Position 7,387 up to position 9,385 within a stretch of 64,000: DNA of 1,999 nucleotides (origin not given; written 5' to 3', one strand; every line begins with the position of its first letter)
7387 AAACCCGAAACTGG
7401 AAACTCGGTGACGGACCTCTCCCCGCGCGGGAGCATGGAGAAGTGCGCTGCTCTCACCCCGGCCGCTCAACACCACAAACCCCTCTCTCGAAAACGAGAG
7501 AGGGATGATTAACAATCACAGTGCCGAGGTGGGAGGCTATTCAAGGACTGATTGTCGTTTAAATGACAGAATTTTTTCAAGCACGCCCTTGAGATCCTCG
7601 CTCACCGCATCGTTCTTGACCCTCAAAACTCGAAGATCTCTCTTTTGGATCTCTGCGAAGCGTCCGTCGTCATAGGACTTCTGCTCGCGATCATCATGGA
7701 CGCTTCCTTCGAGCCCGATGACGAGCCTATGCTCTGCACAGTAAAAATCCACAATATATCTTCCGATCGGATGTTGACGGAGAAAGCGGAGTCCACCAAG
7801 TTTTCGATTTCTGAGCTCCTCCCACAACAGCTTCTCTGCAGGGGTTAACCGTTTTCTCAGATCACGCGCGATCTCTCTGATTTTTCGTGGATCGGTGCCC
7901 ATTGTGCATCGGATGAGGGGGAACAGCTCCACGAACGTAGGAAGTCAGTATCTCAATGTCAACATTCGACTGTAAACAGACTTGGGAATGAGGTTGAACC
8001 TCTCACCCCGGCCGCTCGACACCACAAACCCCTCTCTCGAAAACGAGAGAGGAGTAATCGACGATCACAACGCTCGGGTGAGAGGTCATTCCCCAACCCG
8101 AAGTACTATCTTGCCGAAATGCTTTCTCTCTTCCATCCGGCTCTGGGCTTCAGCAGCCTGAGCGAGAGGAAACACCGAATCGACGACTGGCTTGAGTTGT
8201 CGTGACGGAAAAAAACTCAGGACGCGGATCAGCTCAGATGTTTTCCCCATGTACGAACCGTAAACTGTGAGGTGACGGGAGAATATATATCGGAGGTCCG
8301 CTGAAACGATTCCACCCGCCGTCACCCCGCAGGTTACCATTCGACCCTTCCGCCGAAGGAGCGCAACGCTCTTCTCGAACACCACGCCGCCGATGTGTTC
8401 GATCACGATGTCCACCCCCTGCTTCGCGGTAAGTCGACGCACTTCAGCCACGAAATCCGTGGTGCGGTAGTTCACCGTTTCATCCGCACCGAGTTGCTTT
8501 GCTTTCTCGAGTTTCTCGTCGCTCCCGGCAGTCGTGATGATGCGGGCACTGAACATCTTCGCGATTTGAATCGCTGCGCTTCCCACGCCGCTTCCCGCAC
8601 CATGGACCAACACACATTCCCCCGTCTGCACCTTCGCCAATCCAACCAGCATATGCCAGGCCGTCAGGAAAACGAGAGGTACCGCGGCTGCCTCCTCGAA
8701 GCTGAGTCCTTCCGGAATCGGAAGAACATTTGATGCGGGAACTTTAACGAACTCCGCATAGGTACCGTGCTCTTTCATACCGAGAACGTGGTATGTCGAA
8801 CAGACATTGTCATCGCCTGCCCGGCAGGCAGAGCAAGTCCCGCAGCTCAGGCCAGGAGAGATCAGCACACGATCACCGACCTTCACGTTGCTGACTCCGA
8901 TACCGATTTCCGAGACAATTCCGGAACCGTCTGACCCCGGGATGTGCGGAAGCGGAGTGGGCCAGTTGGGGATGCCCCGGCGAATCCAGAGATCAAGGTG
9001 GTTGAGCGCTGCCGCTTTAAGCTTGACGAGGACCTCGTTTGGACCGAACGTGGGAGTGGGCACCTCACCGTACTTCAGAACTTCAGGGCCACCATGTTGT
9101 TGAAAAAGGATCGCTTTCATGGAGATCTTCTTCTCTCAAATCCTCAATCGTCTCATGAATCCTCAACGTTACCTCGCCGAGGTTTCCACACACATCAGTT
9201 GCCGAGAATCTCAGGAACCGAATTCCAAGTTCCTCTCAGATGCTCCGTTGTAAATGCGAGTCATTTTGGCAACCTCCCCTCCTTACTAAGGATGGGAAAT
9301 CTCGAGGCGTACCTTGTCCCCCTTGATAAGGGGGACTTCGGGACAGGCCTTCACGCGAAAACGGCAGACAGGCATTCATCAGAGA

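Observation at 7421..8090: Two copies of an 85-bp structured repeat bracket a DUF559 nuclease-fold gene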

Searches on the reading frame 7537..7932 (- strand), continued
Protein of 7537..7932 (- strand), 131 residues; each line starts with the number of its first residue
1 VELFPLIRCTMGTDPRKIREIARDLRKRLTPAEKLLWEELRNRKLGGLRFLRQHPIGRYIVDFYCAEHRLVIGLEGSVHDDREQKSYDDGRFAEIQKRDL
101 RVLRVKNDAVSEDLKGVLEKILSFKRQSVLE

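Call 69: fold_search(model_id=the predicted structure, library=pdb)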
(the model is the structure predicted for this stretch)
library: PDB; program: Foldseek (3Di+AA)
matches with E <= 10: 330; with E <= 0.001: 3
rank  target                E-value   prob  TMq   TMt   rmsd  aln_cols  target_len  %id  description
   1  3hrl                  2.2e-07  1.00  0.65  0.83   2.9       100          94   31  Crystal structure of a putative endonuclease-like protein (ngo0050) from neisseria gonorrhoeae (released 2009-06-30)
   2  3r3p_A                9.4e-05  1.00  0.62  0.76   3.3       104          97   20  Homing Endonuclease I-Bth0305I Catalytic Domain (released 2011-10-05)
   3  3r3p_B                3.0e-04  1.00  0.61  0.73   3.1       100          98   22  Homing Endonuclease I-Bth0305I Catalytic Domain (released 2011-10-05)
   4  9i05_Xv               2.4e-02  0.99  0.49  0.17   4.8       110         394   15  Cryo-EM structure of the large subunit of the mitochondrial ribosome from Toxoplasma gondii (released 2025-06-11)
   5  1vsr                  2.7e-02  0.91  0.34  0.31   5.6       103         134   24  VERY SHORT PATCH REPAIR (VSR) ENDONUCLEASE FROM ESCHERICHIA COLI (released 1999-10-27)
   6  6z1p_AS               3.3e-02  0.99  0.60  0.12   4.3       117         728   12  Structure of the mitochondrial ribosome from Tetrahymena thermophila (released 2020-06-24)
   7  1cw0_A                3.7e-02  0.99  0.62  0.49   9.7       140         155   20  CRYSTAL STRUCTURE ANALYSIS OF VERY SHORT PATCH REPAIR (VSR) ENDONUCLEASE IN COMPLEX WITH A DUPLEX DNA (released 1999-12-12)
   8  4oq2                  5.2e-02  0.77  0.37  0.18   7.6       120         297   17  5hmC specific restriction endonuclease PvuRTs1I (released 2014-03-12)
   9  9i05_Xl               5.9e-02  0.92  0.43  0.14   5.0        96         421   17  Cryo-EM structure of the large subunit of the mitochondrial ribosome from Toxoplasma gondii (released 2025-06-11)
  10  4par_B                8.1e-02  0.87  0.46  0.20   7.0       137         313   13  The 5-Hydroxymethylcytosine-Specific Restriction Enzyme AbaSI in a Complex with Product-like DNA (released 2014-06-25)
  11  9i05_Xi               8.7e-02  0.98  0.57  0.18   3.4       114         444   15  Cryo-EM structure of the large subunit of the mitochondrial ribosome from Toxoplasma gondii (released 2025-06-11)
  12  4par_C                1.3e-01  0.72  0.47  0.22   8.6       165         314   10  The 5-Hydroxymethylcytosine-Specific Restriction Enzyme AbaSI in a Complex with Product-like DNA (released 2014-06-25)
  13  4oky                  1.4e-01  0.66  0.45  0.22   8.5       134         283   14  Crystal structure of PvuRts1I, a 5-hydroxymethylcytosine DNA restriction endonuclease (released 2014-09-10)
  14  3fov                  3.4e-01  0.20  0.29  0.32   6.0        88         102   15  Crystal structure of protein RPA0323 of unknown function from Rhodopseudomonas palustris (released 2009-01-13)
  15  9dou_A                3.6e-01  0.30  0.35  0.07   7.9       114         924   15  Taeniopygia guttata R2 retrotransposon (R2Tg) initiating target-primed reverse transcription (released 2025-05-21)
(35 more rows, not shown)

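Call 73: search_protein_families(library=padloc, proteins=[window:7540-7902:-], max_evalue=0.01)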
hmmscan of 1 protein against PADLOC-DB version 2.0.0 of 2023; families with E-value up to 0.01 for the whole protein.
seq(121 aa): 2 families
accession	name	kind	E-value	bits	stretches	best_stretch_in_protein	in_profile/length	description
PDLC03678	HEase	-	0.0044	14.7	1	39-114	183-257/266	homing endonuclease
PDLC02868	DpdF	-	0.0099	11.6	0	51-99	84-132/1078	DpdF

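Call 74: search_protein_families(library=ncbifam, proteins=[window:7540-7902:-], max_evalue=0.01)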
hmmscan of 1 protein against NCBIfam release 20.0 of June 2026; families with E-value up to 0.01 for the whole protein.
seq(121 aa): 1 family
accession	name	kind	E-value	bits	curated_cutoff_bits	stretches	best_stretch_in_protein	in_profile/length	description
NF007294.0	PRK09767.1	equivalog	4.4e-22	78.4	218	1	7-113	4-108/117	DUF559 domain-containing protein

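Call 75: search_dna_similar(query=window:7540-7902:-, collection=plasmids, mode=protein, max_rows=40)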
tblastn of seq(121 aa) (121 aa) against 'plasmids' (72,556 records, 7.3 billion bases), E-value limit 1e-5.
Records with a match: 43; places in all: 46; records where one place covers at least 80% of the query: 33.
Best place of each record, by identity: <60% 43.
By first word of the organism name: Azospirillum 8; Deinococcus 5; Sinorhizobium 4; Klebsiella 4; Sphingomonas 3; Pseudomonas 3; Synechocystis 2; Pseudanabaena 2; Picosynechococcus 2; Escherichia 2; and 7 more.
By predicted mobility (MOB-suite, as given by PLSDB): non-mobilizable 36; mobilizable 6; conjugative 1.
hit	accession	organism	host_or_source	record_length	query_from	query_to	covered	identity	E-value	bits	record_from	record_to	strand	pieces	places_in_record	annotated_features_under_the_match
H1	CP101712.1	Synechocystis sp. B12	cell culture,mangrove water from the ...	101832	5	114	91%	47.3%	1e-24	103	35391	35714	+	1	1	endonuclease domain-containing protein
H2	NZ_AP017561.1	Pseudanabaena sp. ABRG5-3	-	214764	6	120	95%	45.2%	2e-25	105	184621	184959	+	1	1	endonuclease domain-containing protein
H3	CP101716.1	Synechocystis sp. B12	cell culture,mangrove water from the ...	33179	5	113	90%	45.9%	7e-21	93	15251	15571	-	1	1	DUF559 domain-containing protein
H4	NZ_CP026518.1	Deinococcus sp. NW-56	whole organism,water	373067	12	111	83%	49.0%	1e-18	87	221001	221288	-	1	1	DUF559 domain-containing protein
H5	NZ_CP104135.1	Sinorhizobium sp. C101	Phaseolus vulgaris,cell ...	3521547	2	113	93%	42.9%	2e-15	77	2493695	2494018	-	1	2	none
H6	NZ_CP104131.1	Sinorhizobium sp. K101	Phaseolus vulgaris,cell ...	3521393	2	113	93%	42.9%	3e-15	77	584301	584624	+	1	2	none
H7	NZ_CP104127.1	Sinorhizobium sp. M103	Phaseolus vulgaris,cell ...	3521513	2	113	93%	42.9%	3e-15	77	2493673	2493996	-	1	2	none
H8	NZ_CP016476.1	Picosynechococcus sp. PCC 7003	cell culture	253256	2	111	91%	43.6%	2e-22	97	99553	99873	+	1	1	endonuclease domain-containing protein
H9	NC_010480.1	Picosynechococcus sp. PCC 7002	-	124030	2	111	91%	43.6%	3e-21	94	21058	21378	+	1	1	DUF559 domain-containing protein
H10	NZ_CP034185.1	Deinococcus psychrotolerans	whole organism,R2A medium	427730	10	111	84%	45.1%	9e-19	87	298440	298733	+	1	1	DUF559 domain-containing protein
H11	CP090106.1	Sinorhizobium meliloti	Medicago,Cell culture,Plant nodule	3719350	2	113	93%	41.1%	5e-13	71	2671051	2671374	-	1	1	endonuclease domain-containing protein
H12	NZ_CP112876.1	Pseudanabaena galeata CCNP1313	-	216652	7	120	94%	39.5%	9e-18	84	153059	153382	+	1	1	DUF559 domain-containing protein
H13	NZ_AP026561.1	Deinococcus aetherius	-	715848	15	111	80%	46.4%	6e-17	82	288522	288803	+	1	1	endonuclease domain-containing protein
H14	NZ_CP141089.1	Escherichia coli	Homo sapiens,Infected Human Urine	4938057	7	112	88%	42.5%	7e-19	87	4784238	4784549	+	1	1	none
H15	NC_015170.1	Deinococcus proteolyticus MRP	feces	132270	12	111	83%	45.0%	4e-18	85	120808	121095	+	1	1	endonuclease domain-containing protein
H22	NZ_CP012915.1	Azospirillum brasilense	Digitaria eriantha,microbe,root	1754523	7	113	88%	40.2%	7e-18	84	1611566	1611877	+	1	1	none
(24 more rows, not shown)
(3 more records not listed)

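Call 76: get_annotated_region(hit=H9, flank=1500)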
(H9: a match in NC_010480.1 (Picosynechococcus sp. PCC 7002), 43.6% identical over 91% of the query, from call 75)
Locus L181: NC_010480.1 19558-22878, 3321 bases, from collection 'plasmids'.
description: Picosynechococcus sp. PCC 7002 plasmid pAQ6, complete sequence
organism: Picosynechococcus sp. PCC 7002 (NCBI taxid 32049)
taxonomy: Bacteria; Cyanobacteriota; Cyanophyceae; Chroococcales; Geminocystaceae; Picosynechococcus; Picosynechococcus sp. PCC 7002
host: -; source: -; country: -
typing (MOB-suite, as given by PLSDB): mobilizable; relaxase MOBF
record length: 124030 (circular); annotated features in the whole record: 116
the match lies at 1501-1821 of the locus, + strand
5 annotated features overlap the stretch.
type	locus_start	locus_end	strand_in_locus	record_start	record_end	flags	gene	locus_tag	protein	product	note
CDS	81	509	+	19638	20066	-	-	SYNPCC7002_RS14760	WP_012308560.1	hypothetical protein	-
CDS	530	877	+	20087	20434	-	-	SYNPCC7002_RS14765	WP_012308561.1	hypothetical protein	-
CDS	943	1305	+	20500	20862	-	-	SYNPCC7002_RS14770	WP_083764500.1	PIN domain-containing protein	-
CDS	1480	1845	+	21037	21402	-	-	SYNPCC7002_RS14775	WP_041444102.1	DUF559 domain-containing protein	-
CDS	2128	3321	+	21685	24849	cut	-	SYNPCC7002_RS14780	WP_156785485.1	DUF1156 domain-containing protein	-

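Call 77: get_annotated_region(hit=H15, flank=1500)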
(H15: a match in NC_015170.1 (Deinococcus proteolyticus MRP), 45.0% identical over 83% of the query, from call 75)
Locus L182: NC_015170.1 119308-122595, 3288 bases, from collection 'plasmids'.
description: Deinococcus proteolyticus MRP plasmid pDEIPR03, complete sequence
organism: Deinococcus proteolyticus MRP (NCBI taxid 693977)
taxonomy: Bacteria; Deinococcota; Deinococci; Deinococcales; Deinococcaceae; Deinococcus; Deinococcus proteolyticus; Deinococcus proteolyticus MRP
host: -; source: feces; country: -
typing (MOB-suite, as given by PLSDB): non-mobilizable; replicon rep_cluster_1658
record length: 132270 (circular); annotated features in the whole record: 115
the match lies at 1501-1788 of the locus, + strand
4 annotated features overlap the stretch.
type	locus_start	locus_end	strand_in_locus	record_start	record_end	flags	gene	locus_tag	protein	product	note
CDS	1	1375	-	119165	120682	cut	hpaB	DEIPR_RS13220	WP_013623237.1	4-hydroxyphenylacetate 3-monooxygenase, oxygenase component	-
CDS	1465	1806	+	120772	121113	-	-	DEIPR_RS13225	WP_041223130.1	endonuclease domain-containing protein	-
CDS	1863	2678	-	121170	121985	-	-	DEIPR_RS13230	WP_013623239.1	NAD(P)-dependent oxidoreductase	-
CDS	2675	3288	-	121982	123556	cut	hpaE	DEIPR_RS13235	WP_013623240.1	5-carboxymethyl-2-hydroxymuconate semialdehyde dehydrogenase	GO:1901023 - 4-hydroxyphenylacetate catabolic process [Evidence IEA]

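Call 78: get_annotated_region(hit=H22, flank=1500)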
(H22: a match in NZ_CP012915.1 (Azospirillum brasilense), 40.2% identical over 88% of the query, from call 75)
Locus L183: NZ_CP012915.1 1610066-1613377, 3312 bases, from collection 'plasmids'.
description: Azospirillum brasilense strain Sp 7 plasmid ABSP7_p1, complete sequence
organism: Azospirillum brasilense (NCBI taxid 192)
taxonomy: Bacteria; Pseudomonadota; Alphaproteobacteria; Rhodospirillales; Azospirillaceae; Azospirillum; Azospirillum brasilense
host: -; source: Digitaria eriantha,microbe,root; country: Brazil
typing (MOB-suite, as given by PLSDB): non-mobilizable; replicon rep_cluster_622
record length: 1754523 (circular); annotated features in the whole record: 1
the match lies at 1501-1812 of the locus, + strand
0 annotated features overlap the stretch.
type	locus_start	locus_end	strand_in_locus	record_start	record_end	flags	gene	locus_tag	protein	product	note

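Call 88: find_related_loci(query=A2, collection=viral_contigs, flank=1500)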
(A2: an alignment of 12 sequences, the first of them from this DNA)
Query A2 (121 aa) in viral_contigs; peptide patterns used: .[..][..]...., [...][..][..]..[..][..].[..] (x = any residue, [..] = any of these).
91 stretches matched a pattern; 11 encode a relative of the query (tblastn E <= 1e-3); 11 distinct loci.
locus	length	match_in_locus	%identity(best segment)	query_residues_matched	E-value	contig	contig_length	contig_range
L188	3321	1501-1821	39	3-111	1e-21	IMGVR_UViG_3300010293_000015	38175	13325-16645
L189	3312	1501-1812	40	7-113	6e-21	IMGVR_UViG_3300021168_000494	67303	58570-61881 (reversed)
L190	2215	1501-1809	43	8-112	6e-21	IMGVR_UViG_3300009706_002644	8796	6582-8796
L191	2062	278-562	41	12-108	6e-21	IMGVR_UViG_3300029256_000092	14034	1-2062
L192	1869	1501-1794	39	12-111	1e-18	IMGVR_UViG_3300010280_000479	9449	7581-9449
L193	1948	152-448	40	8-108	4e-18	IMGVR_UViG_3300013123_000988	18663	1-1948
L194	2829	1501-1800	38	10-111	2e-17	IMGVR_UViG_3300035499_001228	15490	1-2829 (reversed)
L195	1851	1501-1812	34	9-112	2e-16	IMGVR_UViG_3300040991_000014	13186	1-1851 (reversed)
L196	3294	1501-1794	36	12-111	4e-16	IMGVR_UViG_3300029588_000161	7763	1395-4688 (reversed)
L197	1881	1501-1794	39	12-111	4e-16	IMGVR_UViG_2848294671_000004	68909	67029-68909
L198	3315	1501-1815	32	7-111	7e-12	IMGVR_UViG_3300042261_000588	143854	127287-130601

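Call 95: get_annotated_region(hit=H14, flank=1500)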
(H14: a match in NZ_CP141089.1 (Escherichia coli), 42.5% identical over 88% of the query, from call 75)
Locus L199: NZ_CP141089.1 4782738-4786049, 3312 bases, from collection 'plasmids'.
description: Escherichia coli strain KE47 plasmid unnamed1, complete sequence
organism: Escherichia coli (NCBI taxid 562)
taxonomy: Bacteria; Pseudomonadota; Gammaproteobacteria; Enterobacterales; Enterobacteriaceae; Escherichia; Escherichia coli
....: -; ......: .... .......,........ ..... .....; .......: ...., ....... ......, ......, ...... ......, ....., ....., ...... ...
typing (MOB-suite, as given by PLSDB): non-mobilizable
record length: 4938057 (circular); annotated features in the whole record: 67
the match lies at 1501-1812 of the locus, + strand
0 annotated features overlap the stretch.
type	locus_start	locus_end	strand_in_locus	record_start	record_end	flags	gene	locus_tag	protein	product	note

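Call 103: search_protein_representatives(alignment_id=A2)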
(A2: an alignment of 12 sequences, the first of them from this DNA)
Query: 12 sequences, 117 profile positions. Proteins with E-value up to 0.001 (for the whole library): 32001; up to 1e-10: 18261; up to 1e-30: 237. The best 150 are listed.
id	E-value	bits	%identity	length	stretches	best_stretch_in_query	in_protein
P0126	4.2e-76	268.5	-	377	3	4-112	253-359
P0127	1.0e-58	212.4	-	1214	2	5-113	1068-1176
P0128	5.8e-49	181.0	-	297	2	7-114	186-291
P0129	1.4e-44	166.9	-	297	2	4-114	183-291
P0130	6.2e-44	164.8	-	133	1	1-113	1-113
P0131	8.0e-43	161.2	-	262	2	7-112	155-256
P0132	5.3e-41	155.3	-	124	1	2-116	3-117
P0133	9.1e-41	154.6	-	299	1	1-116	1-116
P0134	1.1e-40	154.3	-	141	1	1-115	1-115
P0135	1.1e-39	151.0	-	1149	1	5-112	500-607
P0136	2.2e-39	150.1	-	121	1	4-116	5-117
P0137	1.4e-38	147.5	-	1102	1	5-112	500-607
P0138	2.2e-38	146.9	-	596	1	3-113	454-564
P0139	7.2e-38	145.2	-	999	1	3-113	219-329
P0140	8.9e-38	144.9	-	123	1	4-114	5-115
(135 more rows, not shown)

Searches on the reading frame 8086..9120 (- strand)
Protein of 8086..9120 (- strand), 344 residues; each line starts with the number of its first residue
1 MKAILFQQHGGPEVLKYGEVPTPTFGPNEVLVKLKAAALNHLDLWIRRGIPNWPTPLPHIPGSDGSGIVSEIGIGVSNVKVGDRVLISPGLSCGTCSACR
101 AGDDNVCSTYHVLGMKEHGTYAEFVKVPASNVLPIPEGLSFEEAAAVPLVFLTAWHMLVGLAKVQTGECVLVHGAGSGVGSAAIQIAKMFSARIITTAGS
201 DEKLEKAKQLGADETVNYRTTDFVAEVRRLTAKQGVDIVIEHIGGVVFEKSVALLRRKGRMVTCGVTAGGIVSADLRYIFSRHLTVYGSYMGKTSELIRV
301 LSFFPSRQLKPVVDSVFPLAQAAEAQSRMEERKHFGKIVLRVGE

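Call 10: search_protein_families(library=pfam, proteins=[window:8086-9120:-], max_evalue=0.01)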
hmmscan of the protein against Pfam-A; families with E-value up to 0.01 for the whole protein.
window:8086-9120:- (344 aa): 3 families
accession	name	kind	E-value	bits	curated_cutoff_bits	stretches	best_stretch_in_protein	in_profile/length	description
PF00107.32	ADH_zinc_N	-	4.6e-36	124.1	31.8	1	178-303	1-126/129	Zinc-binding dehydrogenase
PF08240.17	ADH_N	-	4.4e-30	104.4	23.5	1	26-137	1-104/104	Alcohol dehydrogenase GroES-like domain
PF13602.12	ADH_zinc_N_2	-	3.6e-25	89.9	27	1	210-340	1-134/134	Zinc-binding dehydrogenase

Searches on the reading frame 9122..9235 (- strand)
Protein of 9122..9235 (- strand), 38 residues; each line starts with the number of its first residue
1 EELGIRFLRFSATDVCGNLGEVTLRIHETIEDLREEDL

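Call 65: search_protein_families(library=pfam, proteins=[window:9122-9235:-], max_evalue=10)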
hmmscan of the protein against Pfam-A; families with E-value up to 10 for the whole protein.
seq(38 aa): 0 families
